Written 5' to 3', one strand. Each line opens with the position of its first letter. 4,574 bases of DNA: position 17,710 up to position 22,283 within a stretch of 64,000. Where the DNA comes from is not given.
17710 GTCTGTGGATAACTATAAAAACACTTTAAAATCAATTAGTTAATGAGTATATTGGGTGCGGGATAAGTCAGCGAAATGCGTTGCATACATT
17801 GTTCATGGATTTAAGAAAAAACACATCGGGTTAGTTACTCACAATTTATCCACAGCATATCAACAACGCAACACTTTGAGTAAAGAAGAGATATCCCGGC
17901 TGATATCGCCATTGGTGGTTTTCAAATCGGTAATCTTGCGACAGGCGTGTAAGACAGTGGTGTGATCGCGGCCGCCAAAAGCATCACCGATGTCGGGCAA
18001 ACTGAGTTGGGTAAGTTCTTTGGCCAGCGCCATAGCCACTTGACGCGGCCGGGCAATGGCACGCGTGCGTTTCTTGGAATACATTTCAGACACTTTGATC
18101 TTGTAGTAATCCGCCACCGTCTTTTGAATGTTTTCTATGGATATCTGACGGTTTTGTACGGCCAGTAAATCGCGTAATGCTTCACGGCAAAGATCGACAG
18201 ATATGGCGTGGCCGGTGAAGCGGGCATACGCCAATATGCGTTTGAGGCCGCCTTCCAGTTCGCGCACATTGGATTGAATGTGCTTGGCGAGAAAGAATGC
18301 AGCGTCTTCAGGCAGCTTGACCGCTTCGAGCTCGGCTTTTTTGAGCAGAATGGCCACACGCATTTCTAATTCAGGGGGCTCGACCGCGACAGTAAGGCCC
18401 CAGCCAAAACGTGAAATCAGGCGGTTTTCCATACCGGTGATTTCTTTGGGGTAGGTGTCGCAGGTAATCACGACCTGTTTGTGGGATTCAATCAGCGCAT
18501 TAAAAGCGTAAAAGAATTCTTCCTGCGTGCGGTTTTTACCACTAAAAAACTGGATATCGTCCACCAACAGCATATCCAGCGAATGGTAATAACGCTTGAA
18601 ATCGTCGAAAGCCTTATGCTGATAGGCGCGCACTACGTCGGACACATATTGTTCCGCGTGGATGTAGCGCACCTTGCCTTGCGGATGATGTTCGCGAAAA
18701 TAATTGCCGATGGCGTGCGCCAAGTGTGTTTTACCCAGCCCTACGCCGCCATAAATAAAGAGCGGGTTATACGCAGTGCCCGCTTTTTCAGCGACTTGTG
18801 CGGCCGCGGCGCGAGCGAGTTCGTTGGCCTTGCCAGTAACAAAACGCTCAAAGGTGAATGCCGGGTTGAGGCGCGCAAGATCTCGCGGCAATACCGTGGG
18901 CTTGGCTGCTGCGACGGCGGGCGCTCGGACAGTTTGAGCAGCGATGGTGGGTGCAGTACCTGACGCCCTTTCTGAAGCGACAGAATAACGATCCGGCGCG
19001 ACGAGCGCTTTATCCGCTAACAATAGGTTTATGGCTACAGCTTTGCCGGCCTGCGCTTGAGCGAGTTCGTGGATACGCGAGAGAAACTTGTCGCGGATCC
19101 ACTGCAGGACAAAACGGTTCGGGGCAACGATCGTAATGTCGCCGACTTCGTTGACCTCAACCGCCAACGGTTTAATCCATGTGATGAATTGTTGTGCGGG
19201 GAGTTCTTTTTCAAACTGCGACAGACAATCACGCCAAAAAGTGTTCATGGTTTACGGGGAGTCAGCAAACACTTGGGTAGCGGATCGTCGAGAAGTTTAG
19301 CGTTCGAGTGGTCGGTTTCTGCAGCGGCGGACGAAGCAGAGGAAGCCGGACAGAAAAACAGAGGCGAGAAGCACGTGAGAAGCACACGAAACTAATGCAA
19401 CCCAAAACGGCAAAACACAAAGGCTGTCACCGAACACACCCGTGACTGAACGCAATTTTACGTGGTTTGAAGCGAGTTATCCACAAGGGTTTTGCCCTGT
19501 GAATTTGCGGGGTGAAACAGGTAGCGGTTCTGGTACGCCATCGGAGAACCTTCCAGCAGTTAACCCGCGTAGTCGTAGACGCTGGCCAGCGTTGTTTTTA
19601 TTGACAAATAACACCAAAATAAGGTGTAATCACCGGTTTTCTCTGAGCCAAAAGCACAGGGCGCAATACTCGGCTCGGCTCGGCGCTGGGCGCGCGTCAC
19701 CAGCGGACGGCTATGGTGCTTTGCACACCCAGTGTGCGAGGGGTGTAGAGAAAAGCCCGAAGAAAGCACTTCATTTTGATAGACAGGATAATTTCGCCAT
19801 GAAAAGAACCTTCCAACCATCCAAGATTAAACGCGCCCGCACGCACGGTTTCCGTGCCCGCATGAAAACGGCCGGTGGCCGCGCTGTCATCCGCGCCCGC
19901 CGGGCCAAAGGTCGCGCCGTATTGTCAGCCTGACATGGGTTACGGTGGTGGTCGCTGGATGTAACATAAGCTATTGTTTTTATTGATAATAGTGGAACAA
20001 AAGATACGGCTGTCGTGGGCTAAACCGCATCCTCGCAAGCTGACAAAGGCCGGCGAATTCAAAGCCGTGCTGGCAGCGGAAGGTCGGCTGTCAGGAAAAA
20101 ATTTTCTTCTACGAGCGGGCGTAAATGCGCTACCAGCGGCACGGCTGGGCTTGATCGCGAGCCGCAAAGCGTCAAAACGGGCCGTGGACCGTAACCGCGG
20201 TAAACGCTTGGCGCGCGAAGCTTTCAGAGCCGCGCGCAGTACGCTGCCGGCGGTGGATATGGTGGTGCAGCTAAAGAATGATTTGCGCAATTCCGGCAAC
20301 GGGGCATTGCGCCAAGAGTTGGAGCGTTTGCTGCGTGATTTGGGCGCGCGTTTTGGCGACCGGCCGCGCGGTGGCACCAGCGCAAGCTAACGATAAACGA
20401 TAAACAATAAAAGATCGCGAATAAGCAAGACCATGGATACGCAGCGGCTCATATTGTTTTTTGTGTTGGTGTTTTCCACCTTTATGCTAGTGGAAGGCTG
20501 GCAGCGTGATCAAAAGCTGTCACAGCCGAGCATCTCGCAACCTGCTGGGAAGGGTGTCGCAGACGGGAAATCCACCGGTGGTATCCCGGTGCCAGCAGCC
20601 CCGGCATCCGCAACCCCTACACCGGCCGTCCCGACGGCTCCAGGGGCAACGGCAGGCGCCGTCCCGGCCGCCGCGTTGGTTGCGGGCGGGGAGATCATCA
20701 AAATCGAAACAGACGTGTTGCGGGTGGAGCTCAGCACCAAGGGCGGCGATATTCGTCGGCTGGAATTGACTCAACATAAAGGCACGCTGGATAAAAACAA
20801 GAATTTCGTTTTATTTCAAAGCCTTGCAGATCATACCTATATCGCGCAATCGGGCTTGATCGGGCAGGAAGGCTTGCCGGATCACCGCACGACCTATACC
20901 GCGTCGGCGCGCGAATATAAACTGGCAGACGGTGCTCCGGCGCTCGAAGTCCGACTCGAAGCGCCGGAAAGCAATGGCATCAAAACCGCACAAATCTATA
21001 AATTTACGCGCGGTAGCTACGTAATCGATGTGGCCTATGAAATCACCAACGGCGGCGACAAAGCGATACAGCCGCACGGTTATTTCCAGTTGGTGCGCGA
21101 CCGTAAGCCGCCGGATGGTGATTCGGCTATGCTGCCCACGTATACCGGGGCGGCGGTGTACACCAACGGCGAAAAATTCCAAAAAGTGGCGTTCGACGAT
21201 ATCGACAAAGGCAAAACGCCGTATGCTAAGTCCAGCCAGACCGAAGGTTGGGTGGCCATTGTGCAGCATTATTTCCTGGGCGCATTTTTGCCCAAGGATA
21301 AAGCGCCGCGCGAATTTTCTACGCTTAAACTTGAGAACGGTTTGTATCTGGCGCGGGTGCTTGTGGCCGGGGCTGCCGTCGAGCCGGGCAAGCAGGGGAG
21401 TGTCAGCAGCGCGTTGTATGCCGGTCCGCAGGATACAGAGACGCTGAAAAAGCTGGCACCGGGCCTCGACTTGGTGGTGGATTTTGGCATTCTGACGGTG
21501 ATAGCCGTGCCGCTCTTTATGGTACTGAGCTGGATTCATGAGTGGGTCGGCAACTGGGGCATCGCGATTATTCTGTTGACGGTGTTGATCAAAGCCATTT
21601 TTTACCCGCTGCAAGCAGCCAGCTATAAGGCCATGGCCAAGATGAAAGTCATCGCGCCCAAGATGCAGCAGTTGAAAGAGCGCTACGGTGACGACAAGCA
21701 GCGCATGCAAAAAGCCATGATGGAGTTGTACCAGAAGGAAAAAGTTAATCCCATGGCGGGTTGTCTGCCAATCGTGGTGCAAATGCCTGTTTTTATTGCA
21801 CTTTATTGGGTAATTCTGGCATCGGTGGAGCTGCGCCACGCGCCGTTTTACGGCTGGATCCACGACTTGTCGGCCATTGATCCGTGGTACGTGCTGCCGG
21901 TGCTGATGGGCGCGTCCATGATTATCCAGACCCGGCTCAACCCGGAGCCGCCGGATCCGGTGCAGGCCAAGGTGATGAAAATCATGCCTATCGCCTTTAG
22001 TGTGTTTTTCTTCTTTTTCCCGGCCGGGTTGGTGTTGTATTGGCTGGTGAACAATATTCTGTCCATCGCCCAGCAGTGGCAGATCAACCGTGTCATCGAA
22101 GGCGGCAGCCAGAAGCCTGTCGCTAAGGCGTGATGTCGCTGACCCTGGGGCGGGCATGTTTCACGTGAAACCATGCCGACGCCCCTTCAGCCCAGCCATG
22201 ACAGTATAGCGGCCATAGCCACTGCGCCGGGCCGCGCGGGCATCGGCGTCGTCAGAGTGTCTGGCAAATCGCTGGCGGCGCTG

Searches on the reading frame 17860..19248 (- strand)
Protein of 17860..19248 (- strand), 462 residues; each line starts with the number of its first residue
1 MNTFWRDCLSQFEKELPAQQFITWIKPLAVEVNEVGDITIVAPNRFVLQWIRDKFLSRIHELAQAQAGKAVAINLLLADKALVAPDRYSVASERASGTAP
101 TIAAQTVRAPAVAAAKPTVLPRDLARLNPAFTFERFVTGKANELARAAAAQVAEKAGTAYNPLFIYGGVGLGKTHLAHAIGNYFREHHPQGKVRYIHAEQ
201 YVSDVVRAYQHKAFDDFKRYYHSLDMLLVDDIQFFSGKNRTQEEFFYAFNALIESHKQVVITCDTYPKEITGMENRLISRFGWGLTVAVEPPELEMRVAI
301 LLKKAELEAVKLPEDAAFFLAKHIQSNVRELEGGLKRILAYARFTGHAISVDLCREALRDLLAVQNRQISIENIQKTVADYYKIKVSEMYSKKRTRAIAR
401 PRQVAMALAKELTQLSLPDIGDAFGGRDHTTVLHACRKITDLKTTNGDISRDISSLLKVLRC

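Call 67: search_protein_families(library=pfam, proteins=[window:17860-19248:-], max_evalue=0.00001)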
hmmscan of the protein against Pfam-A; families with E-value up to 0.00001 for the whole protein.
window:17860-19248:- (462 aa): 4 families
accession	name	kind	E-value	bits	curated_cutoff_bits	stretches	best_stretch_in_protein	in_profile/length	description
PF00308.24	Bac_DnaA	-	5.9e-66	222.1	23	1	127-287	1-161/162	Bacterial DnaA ATPAse domain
PF08299.17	Bac_DnaA_C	-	1.2e-32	112.2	31.5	1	371-439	1-69/69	Bacterial dnaA protein helix-turn-helix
PF11638.13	DnaA_N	-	5.7e-19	68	24.6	1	2-64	1-64/65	DnaA N-terminal domain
PF01695.23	IstB_IS21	-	1.1e-06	28.8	24.1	1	163-264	95-193/238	IstB-like ATP binding protein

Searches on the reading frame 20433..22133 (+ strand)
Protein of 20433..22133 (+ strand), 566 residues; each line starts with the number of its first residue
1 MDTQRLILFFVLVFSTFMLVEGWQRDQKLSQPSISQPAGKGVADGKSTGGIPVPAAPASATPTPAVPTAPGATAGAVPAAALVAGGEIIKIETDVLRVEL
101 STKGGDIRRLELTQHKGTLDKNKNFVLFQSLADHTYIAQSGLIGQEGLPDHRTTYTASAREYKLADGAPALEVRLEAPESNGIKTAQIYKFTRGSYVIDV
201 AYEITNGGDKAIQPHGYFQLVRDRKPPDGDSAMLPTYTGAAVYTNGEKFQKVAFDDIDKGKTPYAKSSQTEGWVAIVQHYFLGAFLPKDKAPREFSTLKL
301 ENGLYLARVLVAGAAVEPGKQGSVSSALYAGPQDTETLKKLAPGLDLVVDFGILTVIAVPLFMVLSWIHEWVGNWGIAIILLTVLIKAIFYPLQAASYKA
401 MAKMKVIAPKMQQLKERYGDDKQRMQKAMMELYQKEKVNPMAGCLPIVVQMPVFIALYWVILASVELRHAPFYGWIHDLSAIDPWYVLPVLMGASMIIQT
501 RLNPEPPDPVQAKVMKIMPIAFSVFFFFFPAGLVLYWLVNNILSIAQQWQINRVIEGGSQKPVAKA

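Call 67: search_protein_families(library=pfam, proteins=[window:20433-22133:+], max_evalue=0.00001)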
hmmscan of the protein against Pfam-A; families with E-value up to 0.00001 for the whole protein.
window:20433-22133:+ (566 aa): 2 families
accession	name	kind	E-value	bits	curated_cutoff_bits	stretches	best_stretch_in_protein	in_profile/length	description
PF14849.12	YidC_periplas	-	5e-85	286.3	24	1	89-363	2-282/283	YidC periplasmic domain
PF02096.25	60KD_IMP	-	1.6e-65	220.4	35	1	375-553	1-163/163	60Kd inner membrane protein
